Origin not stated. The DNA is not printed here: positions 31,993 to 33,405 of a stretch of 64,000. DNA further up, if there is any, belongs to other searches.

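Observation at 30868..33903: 2.9-kb low-GC island flanked by ~66-bp direct repeats: PD-(D/E)xK nuclease, zinc-ribbon/TPR/TM protein and XRE repressor (candidate defence module)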

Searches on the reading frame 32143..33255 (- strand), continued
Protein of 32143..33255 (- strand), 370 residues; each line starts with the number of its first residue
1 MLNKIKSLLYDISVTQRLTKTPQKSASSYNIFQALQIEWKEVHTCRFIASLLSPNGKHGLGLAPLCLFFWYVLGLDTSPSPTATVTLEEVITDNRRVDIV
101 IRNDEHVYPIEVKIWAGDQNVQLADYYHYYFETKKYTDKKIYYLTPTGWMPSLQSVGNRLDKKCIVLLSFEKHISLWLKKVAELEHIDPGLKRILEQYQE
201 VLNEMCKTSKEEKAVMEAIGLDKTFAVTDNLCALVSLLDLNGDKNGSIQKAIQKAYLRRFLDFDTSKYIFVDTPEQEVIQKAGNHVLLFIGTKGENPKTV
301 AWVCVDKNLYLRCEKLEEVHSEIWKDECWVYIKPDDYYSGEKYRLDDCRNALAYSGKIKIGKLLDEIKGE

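Call 60: search_protein_families(library=phrogs, proteins=[window:32143-33255:-], max_evalue=0.01)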
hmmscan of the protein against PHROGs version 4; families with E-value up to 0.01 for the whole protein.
window:32143-33255:- (370 aa): 0 families

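Call 68: search_protein_families(library=pfam, proteins=[L009:4845-5915:+, L011:4882-5946:+, L047:4596-5714:+, L006:7096-8148:+, L015:1749-3878:+, L006:9305-11689:-], max_evalue=0.001)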
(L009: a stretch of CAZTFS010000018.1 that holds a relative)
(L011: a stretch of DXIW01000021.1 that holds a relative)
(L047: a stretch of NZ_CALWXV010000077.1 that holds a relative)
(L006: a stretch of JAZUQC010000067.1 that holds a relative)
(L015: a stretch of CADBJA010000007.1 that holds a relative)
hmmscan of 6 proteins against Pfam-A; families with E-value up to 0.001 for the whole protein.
L009:4845-5915:+ (356 aa): 1 family
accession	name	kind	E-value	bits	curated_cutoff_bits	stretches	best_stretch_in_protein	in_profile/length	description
PF13280.12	WYL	-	7e-14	52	21.8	1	158-236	3-70/70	WYL domain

L011:4882-5946:+ (354 aa): 2 families
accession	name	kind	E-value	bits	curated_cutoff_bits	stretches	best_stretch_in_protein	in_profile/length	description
PF13280.12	WYL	-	7.4e-14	51.9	21.8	1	161-238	3-69/70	WYL domain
PF25583.1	WCX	-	2.2e-05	25.2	23.9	1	277-348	5-75/76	WCX domain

L047:4596-5714:+ (372 aa): 2 families
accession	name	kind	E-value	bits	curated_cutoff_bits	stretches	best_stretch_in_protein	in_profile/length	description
PF13280.12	WYL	-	1.4e-13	51.1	21.8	1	172-242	3-67/70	WYL domain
PF25583.1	WCX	-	1.8e-06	28.6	23.9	1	275-347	3-74/76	WCX domain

L006:7096-8148:+ (350 aa): 2 families
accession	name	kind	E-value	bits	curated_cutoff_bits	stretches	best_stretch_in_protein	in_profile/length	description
PF13280.12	WYL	-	2.5e-13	50.3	21.8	1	158-235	3-69/70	WYL domain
PF25583.1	WCX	-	1.6e-07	32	23.9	1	273-346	4-76/76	WCX domain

L015:1749-3878:+ (709 aa): 4 families
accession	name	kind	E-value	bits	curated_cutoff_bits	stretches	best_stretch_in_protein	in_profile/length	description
PF17866.7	AAA_lid_6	-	2.8e-17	62.9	24.3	1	631-692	2-60/60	AAA lid domain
PF00004.35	AAA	-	1e-13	52.3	21.2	1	476-604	1-128/131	ATPase family associated with various cellular activities (AAA)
PF13401.12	AAA_22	-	0.00019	22.2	27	0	526-583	73-125/130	AAA domain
PF07728.20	AAA_5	-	0.00022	21.7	22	1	475-545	1-75/139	AAA domain (dynein-related subfamily)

L006:9305-11689:- (794 aa): 3 families
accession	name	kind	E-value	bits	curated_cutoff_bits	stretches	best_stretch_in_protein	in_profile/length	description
PF07733.18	DNA_pol3_alpha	-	3.8e-55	187.7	23.9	1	288-554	1-258/260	Bacterial DNA polymerase III alpha NTPase domain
PF02811.25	PHP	-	4.3e-44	151.2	26.4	1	6-168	1-164/164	PHP domain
PF17657.6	DNA_pol3_finger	-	1e-42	145.7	22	1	562-719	4-164/166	Bacterial DNA polymerase III alpha subunit finger domain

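Call 69: search_protein_families(library=padloc, proteins=[L009:4845-5915:+, L011:4882-5946:+, L047:4596-5714:+, L006:7096-8148:+, L015:1749-3878:+, L006:9305-11689:-], max_evalue=0.001)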
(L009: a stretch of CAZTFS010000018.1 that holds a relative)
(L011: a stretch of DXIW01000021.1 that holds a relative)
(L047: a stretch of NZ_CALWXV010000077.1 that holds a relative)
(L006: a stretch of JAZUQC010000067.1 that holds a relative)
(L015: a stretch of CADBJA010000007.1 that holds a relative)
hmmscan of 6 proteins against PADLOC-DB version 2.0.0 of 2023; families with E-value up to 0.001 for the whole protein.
L009:4845-5915:+ (356 aa): 3 families
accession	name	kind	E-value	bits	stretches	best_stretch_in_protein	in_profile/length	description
PDLC01652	WYL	-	3.8e-26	90.3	1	156-343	18-159/162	"CAS-I,CAS-II,CAS-III,CAS-IV,CAS-V,CAS-VI; associated_signaling"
PDLC01457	WYL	-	8.2e-14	49.7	1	21-334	13-229/229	"CAS-I,CAS-II,CAS-III,CAS-IV,CAS-V,CAS-VI; associated_signaling"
PDLC01766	Cas3c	-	0.00022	17.6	1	133-242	112-212/1009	-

L011:4882-5946:+ (354 aa): 2 families
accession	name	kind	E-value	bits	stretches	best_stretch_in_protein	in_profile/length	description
PDLC01652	WYL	-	2.4e-29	100.7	1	155-348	14-161/162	"CAS-I,CAS-II,CAS-III,CAS-IV,CAS-V,CAS-VI; associated_signaling"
PDLC01457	WYL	-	2.4e-12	44.9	1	27-337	15-229/229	"CAS-I,CAS-II,CAS-III,CAS-IV,CAS-V,CAS-VI; associated_signaling"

L047:4596-5714:+ (372 aa): 3 families
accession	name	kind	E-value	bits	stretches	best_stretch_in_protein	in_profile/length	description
PDLC01652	WYL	-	1.5e-28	98.1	1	158-347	5-160/162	"CAS-I,CAS-II,CAS-III,CAS-IV,CAS-V,CAS-VI; associated_signaling"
PDLC01457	WYL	-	9.1e-10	36.5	1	42-268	5-215/229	"CAS-I,CAS-II,CAS-III,CAS-IV,CAS-V,CAS-VI; associated_signaling"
PDLC01766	Cas3c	-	1.5e-05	21.4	1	169-358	134-322/1009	-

L006:7096-8148:+ (350 aa): 3 families
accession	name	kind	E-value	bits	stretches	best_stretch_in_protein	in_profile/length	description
PDLC01652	WYL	-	1.8e-30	104.4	1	155-346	17-162/162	"CAS-I,CAS-II,CAS-III,CAS-IV,CAS-V,CAS-VI; associated_signaling"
PDLC01457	WYL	-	4.7e-13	47.3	1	24-334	15-229/229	"CAS-I,CAS-II,CAS-III,CAS-IV,CAS-V,CAS-VI; associated_signaling"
PDLC01766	Cas3c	-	2e-05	21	1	123-350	102-317/1009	-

L015:1749-3878:+ (709 aa): 3 families
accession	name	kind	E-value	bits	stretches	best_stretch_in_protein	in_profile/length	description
PDLC04232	IetA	-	1.1e-05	23.1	1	430-547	76-185/330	-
PDLC02196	IetA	-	3.3e-05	21.5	1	438-579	90-228/374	-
PDLC02195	IetA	-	6.2e-05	20.5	0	439-544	106-203/395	-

L006:9305-11689:- (794 aa): 0 families

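Call 70: search_solved_structures(query=A2, max_evalue=1)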
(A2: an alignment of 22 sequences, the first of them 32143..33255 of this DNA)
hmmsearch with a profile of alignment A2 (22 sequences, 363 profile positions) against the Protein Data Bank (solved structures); distinct sequences matched with E-value up to 1: 10.
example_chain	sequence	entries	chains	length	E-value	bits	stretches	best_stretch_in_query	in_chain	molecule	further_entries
1y4s_A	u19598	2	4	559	0.0038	19.4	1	121-205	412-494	Chaperone protein htpG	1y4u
2iop_A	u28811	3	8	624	0.0041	19.3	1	121-205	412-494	Chaperone protein htpG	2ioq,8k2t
8k2r_A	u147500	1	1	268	0.0062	18.7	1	121-182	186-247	Molecular chaperone HtpG (Fragment)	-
2gq0_A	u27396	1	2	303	0.0071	18.5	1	121-182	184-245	Chaperone protein htpG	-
8k2s_A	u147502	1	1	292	0.0072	18.5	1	121-182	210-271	Molecular chaperone HtpG (Fragment)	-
5j2l_B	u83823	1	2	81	0.13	14.3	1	170-219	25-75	protein design 2L4HC2_11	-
1s95_A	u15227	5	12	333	0.15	14.1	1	158-221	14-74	Serine/threonine protein phosphatase 5 | Serine/threonine-protein phosphatase 5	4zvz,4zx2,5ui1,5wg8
3h60_A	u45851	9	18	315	0.19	13.8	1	159-221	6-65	Serine/threonine-protein phosphatase 5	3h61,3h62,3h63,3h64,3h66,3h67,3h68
5hpe_A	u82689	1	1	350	0.19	13.8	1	158-221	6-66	Serine/threonine-protein phosphatase 5,Hsp90 co-chaperone Cdc37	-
6egc_A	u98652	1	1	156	0.43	12.6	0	178-249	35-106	SC_2L4HC2_23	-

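Call 71: find_related_loci(query=A2, collection=viral_contigs, flank=5000)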
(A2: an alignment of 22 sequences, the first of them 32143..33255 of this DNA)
Query A2 (370 aa) in viral_contigs; peptide patterns used: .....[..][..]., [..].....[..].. (x = any residue, [..] = any of these).
13 stretches matched a pattern, but none encodes a relative of the query by tblastn (E <= 1e-3).

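Call 98: search_protein_families(library=padloc, alignment_id=A6, max_evalue=1e-8)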
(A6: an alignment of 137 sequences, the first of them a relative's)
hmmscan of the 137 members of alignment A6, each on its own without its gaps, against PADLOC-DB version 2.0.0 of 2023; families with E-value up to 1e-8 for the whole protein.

A. member 1, L005:7047-7595:- (182 aa): 0 families

B. families by the number of members that match (of 137 scanned): 57 families (the first 25 are shown)
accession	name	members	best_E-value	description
PDLC01652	WYL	11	6.6e-33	"CAS-I,CAS-II,CAS-III,CAS-IV,CAS-V,CAS-VI; associated_signaling"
PDLC01457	WYL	10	9.3e-34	"CAS-I,CAS-II,CAS-III,CAS-IV,CAS-V,CAS-VI; associated_signaling"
PDLC02196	IetA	3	1.2e-21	-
PDLC04134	mad2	3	1.2e-18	mads_2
PDLC02195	IetA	3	8.8e-17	-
PDLC01766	Cas3c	2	7.8e-17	-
PDLC05014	PDC-S41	1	3.4e-282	-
PDLC03040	REase_I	1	5.5e-240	Type I restriction enzyme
PDLC04920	PDC-S13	1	3.6e-125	-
PDLC01995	RtcR_PspF2--CARF_AAA_HTH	1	2.1e-101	-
PDLC03044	REase_I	1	1.7e-62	Type I restriction enzyme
PDLC03924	MkoC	1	4.2e-57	-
PDLC03041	REase_I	1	2.4e-55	Type I restriction enzyme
PDLC03920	MkoA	1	1.3e-52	-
PDLC01994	RtcR_PspF1--CARF_AAA_HTH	1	3.4e-50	-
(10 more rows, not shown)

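Call 99: search_protein_families(library=pfam, alignment_id=A6, max_evalue=0.00001)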
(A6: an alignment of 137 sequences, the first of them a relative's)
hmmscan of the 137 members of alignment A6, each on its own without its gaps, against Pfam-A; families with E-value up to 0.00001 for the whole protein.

A. member 1, L005:7047-7595:- (182 aa): 0 families

B. families by the number of members that match (of 137 scanned): 166 families (the first 25 are shown)
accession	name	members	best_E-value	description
PF13280.12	WYL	11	1.8e-16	WYL domain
PF25583.1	WCX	6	2e-09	WCX domain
PF13306.12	LRR_5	4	6.8e-111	BspA type Leucine rich repeat region (6 copies)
PF00004.35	AAA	4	1.4e-23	ATPase family associated with various cellular activities (AAA)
PF00515.34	TPR_1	3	4.2e-104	Tetratricopeptide repeat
PF13414.12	TPR_11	3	1.2e-98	TPR repeat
PF07719.23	TPR_2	3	7e-96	Tetratricopeptide repeat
PF13181.12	TPR_8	3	2.9e-74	Tetratricopeptide repeat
PF13431.12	TPR_17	3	8.3e-67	Tetratricopeptide repeat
PF13432.12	TPR_16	3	5.5e-61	Tetratricopeptide repeat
PF11074.14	DUF2779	3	4.7e-46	Domain of unknown function(DUF2779)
PF13371.12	TPR_9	3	3.1e-42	Tetratricopeptide repeat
PF02811.25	PHP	3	5.9e-39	PHP domain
PF13424.12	TPR_12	3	4.7e-37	Tetratricopeptide repeat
PF13428.12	TPR_14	3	3.1e-32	Tetratricopeptide repeat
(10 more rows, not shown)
